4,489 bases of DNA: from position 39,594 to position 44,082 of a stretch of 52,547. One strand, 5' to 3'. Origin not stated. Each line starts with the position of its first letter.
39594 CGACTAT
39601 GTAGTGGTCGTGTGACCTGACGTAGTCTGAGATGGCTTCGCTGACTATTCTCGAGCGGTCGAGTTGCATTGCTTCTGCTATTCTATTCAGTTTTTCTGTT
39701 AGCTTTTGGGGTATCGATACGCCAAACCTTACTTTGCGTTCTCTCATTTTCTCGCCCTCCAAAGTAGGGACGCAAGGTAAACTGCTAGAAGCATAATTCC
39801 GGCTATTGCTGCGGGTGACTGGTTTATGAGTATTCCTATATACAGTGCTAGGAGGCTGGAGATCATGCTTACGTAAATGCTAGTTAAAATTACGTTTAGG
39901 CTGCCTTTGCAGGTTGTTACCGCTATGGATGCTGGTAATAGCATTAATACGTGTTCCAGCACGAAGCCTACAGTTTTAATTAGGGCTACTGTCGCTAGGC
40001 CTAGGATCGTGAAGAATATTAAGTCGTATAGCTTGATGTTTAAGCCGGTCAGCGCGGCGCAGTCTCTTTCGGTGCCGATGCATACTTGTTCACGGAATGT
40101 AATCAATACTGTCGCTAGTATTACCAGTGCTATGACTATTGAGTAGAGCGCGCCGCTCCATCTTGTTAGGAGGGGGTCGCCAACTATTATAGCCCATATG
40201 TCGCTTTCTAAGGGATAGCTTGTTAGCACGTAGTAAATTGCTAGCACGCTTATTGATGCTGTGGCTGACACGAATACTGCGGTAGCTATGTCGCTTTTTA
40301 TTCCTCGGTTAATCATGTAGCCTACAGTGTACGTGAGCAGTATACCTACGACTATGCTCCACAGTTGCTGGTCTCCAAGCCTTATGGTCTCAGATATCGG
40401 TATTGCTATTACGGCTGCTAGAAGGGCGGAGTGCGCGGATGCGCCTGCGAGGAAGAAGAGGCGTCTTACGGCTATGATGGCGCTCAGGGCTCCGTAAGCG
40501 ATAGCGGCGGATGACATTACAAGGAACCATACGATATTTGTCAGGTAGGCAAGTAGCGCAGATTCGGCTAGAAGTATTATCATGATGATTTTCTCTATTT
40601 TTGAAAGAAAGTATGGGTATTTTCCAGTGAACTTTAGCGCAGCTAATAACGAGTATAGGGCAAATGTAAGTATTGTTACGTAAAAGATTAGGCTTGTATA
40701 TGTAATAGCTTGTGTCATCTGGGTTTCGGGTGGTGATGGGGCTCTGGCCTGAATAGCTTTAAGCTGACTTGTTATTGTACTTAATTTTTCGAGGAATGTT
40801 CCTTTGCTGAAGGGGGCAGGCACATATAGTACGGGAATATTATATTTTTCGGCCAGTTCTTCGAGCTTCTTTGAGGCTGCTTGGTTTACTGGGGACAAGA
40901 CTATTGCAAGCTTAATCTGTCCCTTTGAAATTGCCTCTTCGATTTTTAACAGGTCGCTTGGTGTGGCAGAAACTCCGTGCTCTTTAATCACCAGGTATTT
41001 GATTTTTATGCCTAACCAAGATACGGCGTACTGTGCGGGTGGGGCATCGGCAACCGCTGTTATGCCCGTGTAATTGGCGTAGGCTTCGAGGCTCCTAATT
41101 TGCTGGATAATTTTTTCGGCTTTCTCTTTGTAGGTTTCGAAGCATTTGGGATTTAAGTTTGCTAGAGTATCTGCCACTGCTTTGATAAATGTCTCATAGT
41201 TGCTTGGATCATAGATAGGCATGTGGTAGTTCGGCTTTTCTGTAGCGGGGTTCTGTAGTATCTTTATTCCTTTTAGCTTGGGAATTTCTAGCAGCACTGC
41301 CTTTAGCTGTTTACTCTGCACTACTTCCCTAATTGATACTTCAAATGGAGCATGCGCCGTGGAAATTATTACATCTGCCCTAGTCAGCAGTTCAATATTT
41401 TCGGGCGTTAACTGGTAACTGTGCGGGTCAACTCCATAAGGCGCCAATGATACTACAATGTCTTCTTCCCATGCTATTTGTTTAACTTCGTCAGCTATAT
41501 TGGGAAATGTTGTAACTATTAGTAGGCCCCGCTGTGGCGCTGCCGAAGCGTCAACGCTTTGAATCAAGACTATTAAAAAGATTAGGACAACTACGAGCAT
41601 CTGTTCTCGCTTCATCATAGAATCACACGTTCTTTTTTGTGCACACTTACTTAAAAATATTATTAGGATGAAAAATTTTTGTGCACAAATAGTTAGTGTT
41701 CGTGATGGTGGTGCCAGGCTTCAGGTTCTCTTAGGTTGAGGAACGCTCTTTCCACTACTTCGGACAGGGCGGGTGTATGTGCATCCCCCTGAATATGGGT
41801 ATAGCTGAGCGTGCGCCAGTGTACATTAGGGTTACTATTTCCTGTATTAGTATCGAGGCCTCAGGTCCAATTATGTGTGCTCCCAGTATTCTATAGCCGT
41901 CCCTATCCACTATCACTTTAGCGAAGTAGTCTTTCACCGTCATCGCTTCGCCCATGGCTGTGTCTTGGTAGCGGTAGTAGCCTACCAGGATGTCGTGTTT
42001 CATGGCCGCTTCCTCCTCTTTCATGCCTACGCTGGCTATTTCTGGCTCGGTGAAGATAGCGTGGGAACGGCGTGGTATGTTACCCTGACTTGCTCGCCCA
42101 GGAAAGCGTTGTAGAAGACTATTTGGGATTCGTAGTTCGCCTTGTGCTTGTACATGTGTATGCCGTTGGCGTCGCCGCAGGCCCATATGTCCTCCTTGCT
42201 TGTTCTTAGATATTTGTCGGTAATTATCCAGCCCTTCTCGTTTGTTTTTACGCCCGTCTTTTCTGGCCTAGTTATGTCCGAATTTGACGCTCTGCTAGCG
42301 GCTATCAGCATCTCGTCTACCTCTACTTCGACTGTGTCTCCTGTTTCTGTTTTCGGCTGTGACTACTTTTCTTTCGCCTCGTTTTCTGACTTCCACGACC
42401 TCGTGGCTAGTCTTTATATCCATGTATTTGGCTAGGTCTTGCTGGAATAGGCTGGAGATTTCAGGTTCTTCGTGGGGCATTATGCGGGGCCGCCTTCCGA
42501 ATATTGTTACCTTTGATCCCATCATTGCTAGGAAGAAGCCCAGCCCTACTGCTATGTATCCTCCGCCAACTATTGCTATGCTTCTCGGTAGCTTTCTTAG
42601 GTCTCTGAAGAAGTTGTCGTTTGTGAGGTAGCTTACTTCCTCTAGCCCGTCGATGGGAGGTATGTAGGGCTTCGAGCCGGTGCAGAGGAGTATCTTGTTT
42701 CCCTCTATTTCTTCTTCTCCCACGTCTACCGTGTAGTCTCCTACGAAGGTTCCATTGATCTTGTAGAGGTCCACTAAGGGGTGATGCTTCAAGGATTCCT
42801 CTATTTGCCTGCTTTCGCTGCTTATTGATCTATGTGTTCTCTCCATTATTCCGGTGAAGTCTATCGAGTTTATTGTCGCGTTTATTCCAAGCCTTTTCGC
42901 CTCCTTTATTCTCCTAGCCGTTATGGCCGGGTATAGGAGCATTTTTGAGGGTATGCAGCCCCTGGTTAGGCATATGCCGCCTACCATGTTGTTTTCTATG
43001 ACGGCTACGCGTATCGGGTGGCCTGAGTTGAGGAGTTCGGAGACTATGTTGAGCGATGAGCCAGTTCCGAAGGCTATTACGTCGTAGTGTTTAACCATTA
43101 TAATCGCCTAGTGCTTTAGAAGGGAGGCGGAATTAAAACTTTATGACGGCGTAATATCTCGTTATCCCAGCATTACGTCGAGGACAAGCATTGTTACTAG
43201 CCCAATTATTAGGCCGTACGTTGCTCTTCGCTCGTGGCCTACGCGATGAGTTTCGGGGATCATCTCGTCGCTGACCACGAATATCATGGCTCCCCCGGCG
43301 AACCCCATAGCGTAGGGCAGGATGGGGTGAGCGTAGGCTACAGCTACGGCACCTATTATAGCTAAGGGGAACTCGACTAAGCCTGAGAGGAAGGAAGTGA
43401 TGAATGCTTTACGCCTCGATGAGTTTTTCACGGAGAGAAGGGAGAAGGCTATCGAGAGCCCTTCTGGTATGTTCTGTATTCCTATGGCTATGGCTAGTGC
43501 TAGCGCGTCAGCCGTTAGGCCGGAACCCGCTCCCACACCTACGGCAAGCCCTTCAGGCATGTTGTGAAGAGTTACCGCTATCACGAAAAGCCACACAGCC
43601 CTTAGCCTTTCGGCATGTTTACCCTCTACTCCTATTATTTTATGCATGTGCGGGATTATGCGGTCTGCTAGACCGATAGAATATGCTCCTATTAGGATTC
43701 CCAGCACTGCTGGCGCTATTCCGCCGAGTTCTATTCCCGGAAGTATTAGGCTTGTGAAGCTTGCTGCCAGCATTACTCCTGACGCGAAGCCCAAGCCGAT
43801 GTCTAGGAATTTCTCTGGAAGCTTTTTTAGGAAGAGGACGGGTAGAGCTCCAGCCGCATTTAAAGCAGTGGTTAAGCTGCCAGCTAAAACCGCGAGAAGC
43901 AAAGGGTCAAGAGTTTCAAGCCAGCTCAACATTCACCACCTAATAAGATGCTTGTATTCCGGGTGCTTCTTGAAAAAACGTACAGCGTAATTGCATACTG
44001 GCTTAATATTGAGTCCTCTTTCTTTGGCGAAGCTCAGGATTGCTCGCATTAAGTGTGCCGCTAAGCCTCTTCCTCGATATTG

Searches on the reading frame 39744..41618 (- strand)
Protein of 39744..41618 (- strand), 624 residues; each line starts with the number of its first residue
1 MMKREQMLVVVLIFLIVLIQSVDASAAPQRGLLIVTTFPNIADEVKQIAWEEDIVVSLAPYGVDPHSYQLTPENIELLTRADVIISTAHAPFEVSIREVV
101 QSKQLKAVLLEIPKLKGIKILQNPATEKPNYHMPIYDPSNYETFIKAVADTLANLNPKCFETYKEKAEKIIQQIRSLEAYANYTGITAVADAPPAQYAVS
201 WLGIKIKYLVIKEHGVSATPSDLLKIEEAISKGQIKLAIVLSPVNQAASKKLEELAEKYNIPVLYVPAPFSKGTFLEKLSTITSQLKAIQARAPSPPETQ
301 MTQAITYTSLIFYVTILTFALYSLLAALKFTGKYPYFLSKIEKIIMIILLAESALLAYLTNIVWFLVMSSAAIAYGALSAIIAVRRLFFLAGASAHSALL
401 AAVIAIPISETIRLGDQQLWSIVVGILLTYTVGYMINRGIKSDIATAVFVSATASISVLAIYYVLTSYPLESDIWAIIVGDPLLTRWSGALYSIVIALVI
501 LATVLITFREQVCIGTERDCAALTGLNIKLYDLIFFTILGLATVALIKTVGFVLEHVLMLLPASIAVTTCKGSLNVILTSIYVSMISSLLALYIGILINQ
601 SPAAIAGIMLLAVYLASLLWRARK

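Call 6: search_protein_families(library=pfam, proteins=[window:39744-41618:-], max_evalue=0.01)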
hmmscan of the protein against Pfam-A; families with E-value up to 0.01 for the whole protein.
window:39744-41618:- (624 aa): 2 families
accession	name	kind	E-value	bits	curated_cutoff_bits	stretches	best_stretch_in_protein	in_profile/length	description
PF01297.22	ZnuA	-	7.5e-26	91.6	29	1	34-267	1-237/263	Zinc-uptake complex component A periplasmic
PF00950.22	ABC-3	-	6.9e-23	81.9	20.1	1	371-619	15-256/258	ABC 3 transport family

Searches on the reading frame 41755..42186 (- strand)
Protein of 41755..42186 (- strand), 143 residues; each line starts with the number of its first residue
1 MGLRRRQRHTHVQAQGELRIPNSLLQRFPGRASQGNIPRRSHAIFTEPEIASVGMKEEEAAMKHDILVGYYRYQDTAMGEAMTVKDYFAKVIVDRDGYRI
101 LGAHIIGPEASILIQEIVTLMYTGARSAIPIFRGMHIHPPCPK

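Call 12: search_protein_families(library=pfam, proteins=[window:41755-42186:-], max_evalue=0.0001)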
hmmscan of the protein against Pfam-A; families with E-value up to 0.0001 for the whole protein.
window:41755-42186:- (143 aa): 1 family
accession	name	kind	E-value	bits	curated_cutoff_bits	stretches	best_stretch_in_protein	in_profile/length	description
PF02852.28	Pyr_redox_dim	-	8e-22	78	25.3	1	43-141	4-102/110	Pyridine nucleotide-disulphide oxidoreductase, dimerisation domain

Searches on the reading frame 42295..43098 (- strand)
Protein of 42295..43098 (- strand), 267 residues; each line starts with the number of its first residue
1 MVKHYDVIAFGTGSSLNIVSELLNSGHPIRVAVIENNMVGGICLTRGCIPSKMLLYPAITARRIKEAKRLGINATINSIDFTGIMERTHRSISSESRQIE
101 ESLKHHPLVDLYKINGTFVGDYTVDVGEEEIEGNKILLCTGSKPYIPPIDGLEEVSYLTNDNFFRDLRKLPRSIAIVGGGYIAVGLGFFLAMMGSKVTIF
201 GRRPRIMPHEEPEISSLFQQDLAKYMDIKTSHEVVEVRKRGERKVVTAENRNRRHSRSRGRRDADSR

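Call 12: search_protein_families(library=pfam, proteins=[window:42295-43098:-], max_evalue=0.0001)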
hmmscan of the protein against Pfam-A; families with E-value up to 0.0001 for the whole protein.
window:42295-43098:- (267 aa): 3 families
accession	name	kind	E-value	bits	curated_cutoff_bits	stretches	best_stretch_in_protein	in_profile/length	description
PF07992.20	Pyr_redox_2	-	1.8e-29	103.6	26.1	1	27-250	22-223/291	Pyridine nucleotide-disulphide oxidoreductase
PF00070.33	Pyr_redox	-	2.2e-15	57.4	22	1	174-247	2-78/82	Pyridine nucleotide-disulphide oxidoreductase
PF13738.12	Pyr_redox_3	-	1.1e-05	25.3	30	1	120-252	112-253/305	Pyridine nucleotide-disulphide oxidoreductase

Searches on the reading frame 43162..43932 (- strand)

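Call 12: search_protein_families(library=pfam, proteins=[window:43162-43932:-], max_evalue=0.0001)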
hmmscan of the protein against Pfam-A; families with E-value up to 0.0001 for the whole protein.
window:43162-43932:- (256 aa): 1 family
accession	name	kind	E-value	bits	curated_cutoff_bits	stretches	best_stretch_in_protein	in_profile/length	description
PF02535.28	Zip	-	2.8e-23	83.1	35.1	2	109-251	174-322/323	ZIP Zinc transporter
